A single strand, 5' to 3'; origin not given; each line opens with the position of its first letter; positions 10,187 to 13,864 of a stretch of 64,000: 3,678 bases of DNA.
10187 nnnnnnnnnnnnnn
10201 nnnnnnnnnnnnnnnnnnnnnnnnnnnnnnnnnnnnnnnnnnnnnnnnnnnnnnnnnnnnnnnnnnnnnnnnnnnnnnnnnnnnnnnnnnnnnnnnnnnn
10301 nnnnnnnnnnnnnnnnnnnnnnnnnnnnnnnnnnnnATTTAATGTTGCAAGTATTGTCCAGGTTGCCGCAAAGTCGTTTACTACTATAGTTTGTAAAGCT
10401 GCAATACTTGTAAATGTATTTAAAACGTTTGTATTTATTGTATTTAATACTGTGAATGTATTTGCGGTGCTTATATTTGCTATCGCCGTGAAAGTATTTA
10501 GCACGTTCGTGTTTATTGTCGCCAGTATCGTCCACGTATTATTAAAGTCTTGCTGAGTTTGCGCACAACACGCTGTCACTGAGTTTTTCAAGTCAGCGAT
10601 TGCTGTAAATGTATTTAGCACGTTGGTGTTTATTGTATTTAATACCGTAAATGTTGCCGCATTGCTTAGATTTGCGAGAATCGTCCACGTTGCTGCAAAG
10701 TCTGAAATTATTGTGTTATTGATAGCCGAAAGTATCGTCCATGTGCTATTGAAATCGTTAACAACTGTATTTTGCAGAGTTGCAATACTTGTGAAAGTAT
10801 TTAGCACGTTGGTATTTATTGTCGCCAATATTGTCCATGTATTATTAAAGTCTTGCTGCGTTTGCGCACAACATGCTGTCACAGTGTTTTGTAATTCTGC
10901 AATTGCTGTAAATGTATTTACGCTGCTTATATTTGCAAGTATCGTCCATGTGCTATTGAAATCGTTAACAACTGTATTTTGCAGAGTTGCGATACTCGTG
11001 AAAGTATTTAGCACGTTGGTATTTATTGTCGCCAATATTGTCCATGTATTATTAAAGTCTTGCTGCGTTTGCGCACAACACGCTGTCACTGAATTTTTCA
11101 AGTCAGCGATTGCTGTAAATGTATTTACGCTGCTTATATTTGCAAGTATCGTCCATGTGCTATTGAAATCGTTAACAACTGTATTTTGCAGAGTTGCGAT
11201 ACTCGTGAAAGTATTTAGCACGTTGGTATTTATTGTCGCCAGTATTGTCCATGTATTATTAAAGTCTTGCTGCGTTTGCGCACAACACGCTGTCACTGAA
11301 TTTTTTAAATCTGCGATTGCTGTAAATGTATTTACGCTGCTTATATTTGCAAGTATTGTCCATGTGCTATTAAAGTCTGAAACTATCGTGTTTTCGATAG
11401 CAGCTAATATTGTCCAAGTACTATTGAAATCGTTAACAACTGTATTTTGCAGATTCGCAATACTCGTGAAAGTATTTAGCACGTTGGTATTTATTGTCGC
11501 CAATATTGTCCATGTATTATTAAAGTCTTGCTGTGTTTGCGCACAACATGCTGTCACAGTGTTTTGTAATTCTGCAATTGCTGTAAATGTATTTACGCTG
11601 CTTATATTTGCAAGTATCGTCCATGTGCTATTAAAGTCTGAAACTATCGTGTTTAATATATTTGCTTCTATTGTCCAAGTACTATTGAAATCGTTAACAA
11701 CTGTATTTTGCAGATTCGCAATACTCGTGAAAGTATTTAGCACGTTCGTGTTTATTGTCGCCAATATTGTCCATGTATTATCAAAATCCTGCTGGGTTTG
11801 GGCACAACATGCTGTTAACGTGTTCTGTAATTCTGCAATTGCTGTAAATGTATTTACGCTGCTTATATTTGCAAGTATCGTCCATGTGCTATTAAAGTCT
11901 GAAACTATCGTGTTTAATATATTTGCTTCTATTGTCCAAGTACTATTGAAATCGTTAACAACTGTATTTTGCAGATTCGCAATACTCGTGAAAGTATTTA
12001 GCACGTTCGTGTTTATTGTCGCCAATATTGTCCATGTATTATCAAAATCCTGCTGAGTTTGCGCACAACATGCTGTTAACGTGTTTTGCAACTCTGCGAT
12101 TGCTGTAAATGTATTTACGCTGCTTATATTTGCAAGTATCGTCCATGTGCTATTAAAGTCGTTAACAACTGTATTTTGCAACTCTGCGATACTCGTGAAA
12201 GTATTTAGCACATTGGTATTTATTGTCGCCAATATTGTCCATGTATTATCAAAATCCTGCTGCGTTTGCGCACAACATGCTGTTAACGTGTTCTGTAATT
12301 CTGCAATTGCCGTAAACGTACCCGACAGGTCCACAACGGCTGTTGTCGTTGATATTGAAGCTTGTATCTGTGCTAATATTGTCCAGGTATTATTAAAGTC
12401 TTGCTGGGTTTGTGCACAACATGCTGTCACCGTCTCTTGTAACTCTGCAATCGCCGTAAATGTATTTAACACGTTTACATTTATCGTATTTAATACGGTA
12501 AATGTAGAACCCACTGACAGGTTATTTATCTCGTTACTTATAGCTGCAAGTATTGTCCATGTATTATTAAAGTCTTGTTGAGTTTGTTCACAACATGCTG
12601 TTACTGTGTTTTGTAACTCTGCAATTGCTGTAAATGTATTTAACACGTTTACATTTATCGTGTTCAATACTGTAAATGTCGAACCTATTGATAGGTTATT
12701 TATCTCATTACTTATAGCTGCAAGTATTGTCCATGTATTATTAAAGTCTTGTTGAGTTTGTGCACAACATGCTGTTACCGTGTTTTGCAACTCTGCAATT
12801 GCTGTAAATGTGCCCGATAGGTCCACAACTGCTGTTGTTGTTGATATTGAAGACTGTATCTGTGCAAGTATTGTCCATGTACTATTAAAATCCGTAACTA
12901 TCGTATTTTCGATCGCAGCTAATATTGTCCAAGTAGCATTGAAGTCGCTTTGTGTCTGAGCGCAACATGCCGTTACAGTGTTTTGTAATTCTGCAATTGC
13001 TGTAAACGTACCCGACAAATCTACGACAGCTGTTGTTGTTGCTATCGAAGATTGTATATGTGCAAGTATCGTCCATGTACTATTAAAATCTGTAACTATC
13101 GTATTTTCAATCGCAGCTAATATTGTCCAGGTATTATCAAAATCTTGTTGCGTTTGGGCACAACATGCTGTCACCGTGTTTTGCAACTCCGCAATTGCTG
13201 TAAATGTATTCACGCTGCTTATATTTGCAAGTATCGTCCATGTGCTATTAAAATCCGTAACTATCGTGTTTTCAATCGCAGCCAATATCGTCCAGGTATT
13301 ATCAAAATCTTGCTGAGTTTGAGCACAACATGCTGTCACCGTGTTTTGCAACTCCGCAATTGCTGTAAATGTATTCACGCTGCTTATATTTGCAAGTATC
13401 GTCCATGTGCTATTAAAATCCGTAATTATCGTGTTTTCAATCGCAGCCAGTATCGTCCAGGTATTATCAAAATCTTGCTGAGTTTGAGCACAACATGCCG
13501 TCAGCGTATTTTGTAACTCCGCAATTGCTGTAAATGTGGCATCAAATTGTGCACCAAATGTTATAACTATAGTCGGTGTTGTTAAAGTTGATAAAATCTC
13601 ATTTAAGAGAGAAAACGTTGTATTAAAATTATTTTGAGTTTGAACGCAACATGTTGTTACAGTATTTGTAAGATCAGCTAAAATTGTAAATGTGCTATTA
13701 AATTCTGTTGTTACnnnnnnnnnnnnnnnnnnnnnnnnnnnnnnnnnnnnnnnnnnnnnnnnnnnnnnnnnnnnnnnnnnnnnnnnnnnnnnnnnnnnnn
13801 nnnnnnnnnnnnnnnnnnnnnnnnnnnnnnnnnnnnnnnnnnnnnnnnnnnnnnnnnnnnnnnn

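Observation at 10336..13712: Giant fibre-like protein: 3.4-kb in-frame modular array of 16 modules, each with a vicinal Cys-Cys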

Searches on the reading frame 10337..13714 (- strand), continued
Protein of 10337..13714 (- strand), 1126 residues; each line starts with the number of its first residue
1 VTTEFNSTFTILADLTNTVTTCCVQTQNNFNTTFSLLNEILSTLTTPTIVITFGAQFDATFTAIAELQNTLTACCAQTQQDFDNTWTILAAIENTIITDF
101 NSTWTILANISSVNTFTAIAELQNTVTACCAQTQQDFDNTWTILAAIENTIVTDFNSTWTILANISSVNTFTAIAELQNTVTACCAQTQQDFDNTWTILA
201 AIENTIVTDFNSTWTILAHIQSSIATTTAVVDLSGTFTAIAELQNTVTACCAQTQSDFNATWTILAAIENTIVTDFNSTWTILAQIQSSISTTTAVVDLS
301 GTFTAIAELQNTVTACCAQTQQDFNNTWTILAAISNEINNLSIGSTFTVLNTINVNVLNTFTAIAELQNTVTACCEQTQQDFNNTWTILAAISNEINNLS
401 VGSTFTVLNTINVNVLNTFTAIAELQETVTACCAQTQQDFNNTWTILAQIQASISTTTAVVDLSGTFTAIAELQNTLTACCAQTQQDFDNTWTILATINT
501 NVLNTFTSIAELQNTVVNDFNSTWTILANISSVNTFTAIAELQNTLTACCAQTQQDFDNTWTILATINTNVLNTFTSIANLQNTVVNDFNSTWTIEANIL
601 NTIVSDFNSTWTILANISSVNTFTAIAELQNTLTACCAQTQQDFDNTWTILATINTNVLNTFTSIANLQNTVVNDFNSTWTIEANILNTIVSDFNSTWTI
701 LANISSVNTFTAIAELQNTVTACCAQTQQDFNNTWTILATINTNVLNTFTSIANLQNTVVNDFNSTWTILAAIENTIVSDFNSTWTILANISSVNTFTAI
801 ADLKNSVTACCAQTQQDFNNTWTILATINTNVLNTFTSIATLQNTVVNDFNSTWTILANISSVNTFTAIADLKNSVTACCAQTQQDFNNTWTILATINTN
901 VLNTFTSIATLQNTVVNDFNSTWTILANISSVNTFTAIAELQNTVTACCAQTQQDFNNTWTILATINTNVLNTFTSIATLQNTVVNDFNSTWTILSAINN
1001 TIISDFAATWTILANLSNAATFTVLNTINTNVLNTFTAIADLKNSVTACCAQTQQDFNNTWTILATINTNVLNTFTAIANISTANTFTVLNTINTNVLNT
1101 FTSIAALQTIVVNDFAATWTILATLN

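Call 54: search_protein_families(library=pfam, proteins=[P0022], max_evalue=0.00001)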
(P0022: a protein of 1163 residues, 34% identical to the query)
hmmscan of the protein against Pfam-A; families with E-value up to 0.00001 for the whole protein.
P0022 (1163 aa): 8 families
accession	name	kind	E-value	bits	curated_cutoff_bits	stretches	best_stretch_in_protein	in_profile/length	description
PF25174.1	Beta-prop_THOC3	-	1.6e-14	54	305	1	775-931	47-189/272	THOC3 beta-propeller domain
PF24817.1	WD40_WDHD1_1st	-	8.5e-10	38.7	109.9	1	773-887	177-289/291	WDHD1 first WD40 domain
PF23414.1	Beta-prop_EML_2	-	1.3e-09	38.3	90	1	775-885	40-146/266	Echinoderm microtubule-associated protein second beta-propeller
PF24807.1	WD40_CDC20-Fz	-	1.6e-09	37.9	200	0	769-931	4-153/292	CDC20/Fizzy WD40 domain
PF12894.13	ANAPC4_WD40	-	2.1e-09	37.9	22.9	0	781-848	2-69/91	Anaphase-promoting complex subunit 4 WD40 domain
PF13229.12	Beta_helix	-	2.3e-07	31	25.9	1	558-706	21-157/158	Right handed beta helix region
PF00400.38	WD40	-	5e-06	27.3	27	0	822-841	16-35/39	WD domain, G-beta repeat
PF24797.1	Beta-prop_WDR35_TULP_N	-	5.8e-06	26.1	80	0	776-930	117-270/332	WDR35/TULP4 N-terminal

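Call 68: find_related_loci(query=P0001, collection=metagenome_contigs, flank=7000)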
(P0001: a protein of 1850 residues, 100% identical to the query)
Query P0001 (1850 aa) in metagenome_contigs; peptide patterns used: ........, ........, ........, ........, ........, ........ (x = any residue, [..] = any of these).
13 stretches matched a pattern; 1 encode a relative of the query (tblastn E <= 1e-3); 1 distinct loci.
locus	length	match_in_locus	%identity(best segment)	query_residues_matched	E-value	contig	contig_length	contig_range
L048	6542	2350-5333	34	125-1625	5e-68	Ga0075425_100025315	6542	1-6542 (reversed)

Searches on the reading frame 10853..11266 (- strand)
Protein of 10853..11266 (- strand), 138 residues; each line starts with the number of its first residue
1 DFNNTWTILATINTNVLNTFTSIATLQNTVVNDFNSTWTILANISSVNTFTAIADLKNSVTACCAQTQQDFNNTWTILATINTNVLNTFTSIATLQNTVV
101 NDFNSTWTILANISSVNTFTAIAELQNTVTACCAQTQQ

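Call 62: search_protein_families(library=pfam, proteins=[window:10853-11266:-], max_evalue=10)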
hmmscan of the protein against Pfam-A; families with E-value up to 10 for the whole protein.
seq(138 aa): 10 families
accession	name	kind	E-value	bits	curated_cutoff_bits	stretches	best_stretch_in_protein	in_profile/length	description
PF21122.3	KA1_BRSK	-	0.00043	20.8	27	2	78-102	21-45/113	BRSK1/2 KA1 domain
PF19310.4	TOP_N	-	0.0061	16.8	27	2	75-123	9-57/123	Neurolysin/Thimet oligopeptidase, N-terminal domain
PF06599.16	DUF1139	-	0.011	15.6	25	1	18-125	49-152/309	Protein of unknown function (DUF1139)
PF10241.14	KxDL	-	0.031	15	27.2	1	53-100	32-79/86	Uncharacterized conserved protein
PF07453.19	NUMOD1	-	0.044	14.5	22.8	2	12-28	8-24/37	NUMOD1 domain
PF19810.5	HFX_2341_N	-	0.045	14.6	30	2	67-133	46-106/120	HFX_2341-like, N-terminal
PF16854.11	VPS53_C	-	0.85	10.7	24.7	1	13-58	42-88/89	Vacuolar protein sorting-associated protein 53 C-terminus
PF22520.2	Crb2_Tudor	-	2.1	8.8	26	0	21-39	8-26/62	Crb2, Tudor domain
PF04513.17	Baculo_PEP_C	-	3.5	8.1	38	1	48-131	31-117/140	Baculovirus polyhedron envelope protein, PEP, C terminus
PF04509.17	CheC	-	6.7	7.2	22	0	110-128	9-27/38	CheC-like family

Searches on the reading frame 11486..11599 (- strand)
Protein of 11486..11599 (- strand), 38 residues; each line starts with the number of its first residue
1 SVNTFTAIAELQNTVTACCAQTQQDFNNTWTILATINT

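Call 45: search_solved_structures(query=A2, max_evalue=10, show_alignments=3)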
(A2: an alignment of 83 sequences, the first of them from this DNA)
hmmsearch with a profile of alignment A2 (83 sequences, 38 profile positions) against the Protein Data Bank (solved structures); distinct sequences matched with E-value up to 10: 0.

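Call 51: search_protein_representatives(alignment_id=A2)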
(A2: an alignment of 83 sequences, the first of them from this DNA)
Query: 83 sequences, 38 profile positions. Proteins with E-value up to 0.001 (for the whole library): 196; up to 1e-10: 123; up to 1e-30: 46. The best 150 are listed.
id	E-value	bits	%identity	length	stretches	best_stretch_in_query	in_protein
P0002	4.3e-177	589.5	-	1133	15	1-37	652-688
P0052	1.4e-169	565.4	-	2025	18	1-38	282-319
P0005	4.6e-169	563.8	-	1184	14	1-37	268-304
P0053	2.5e-161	539.0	-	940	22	2-38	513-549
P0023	1.6e-105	360.5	-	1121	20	1-37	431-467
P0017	7.2e-103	352.0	-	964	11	2-38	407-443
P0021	4.9e-85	294.9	-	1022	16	2-38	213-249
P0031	1.7e-83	290.0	-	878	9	1-38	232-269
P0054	6.2e-80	278.6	-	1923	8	2-38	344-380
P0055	1.0e-77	271.5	-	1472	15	2-38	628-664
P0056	8.3e-76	265.4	-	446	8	1-38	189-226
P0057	1.0e-75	265.1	-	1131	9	1-37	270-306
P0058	2.2e-75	264.0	-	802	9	1-37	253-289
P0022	2.3e-75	264.0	-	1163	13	1-38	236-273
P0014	2.9e-74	260.4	-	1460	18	2-38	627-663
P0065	5.8e-52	189.1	-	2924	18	1-25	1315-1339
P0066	4.0e-51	186.4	-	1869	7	1-38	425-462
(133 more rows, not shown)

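Call 54: search_protein_families(library=pfam, proteins=[P0052, P0054, P0065, P0066], max_evalue=0.00001)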
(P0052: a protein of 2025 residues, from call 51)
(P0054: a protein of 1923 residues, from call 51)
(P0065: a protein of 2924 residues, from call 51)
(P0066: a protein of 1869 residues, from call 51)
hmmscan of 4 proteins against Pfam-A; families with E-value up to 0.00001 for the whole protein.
P0052 (2025 aa): 1 family
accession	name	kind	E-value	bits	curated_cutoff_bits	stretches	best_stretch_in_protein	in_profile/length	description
PF09325.15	Vps5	-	7.4e-08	32.7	27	0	1443-1483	60-100/236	Vps5 C terminal like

P0054 (1923 aa): 1 family
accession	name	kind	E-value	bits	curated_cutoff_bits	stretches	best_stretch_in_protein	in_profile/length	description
PF13229.12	Beta_helix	-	4.7e-15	56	25.9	1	1244-1397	2-157/158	Right handed beta helix region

P0065 (2924 aa): 4 families
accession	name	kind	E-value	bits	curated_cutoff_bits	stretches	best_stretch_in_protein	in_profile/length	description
PF13229.12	Beta_helix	-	3e-31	108.6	25.9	3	2665-2819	1-150/158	Right handed beta helix region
PF04513.17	Baculo_PEP_C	-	6.5e-14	52.6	38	0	160-235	36-104/140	Baculovirus polyhedron envelope protein, PEP, C terminus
PF05048.19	NosD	-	4.8e-10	39.7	23.6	0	2654-2806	29-175/212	Periplasmic copper-binding protein (NosD)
PF08464.15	Gemini_AC4_5_2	-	7.8e-09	35.8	25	0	2320-2337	12-29/43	Geminivirus AC4/5 conserved region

P0066 (1869 aa): 1 family
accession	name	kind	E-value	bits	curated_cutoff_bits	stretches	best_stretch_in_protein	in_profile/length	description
PF13229.12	Beta_helix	-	1.4e-11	44.7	25.9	1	1069-1229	9-157/158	Right handed beta helix region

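Call 59: predict_structure(alignment_id=A2)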
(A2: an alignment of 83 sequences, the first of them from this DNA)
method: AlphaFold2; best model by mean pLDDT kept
length: 38 residues; sequences in the alignment: 83
mean_pLDDT: 94.6   pTM: 0.59
mean pLDDT of the five models: 94.6, 94.4, 94.2, 93.7, 92.1
residues with pLDDT >= 90: 34; 70-90: 4; 50-70: 0; < 50: 0
segments of 3 or more residues with pLDDT < 50: none
pLDDT, mean of each block of 10 residues (from residue 1): 93 98 97 89
secondary structure, 60 per line:
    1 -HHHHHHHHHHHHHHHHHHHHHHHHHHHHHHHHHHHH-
elements in order: H2-37
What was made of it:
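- AlphaFold2 on the 38-aa unit, with an in-register 83-sequence alignment, gives one helix over residues 2-37. pLDDT is 94.6 and all five models exceed 92 (call 59). Short peptides are often modelled as helices anyway, so call 59 is not decisive. The unit is modelled as a helix at pLDDT 94.6 (call 59).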
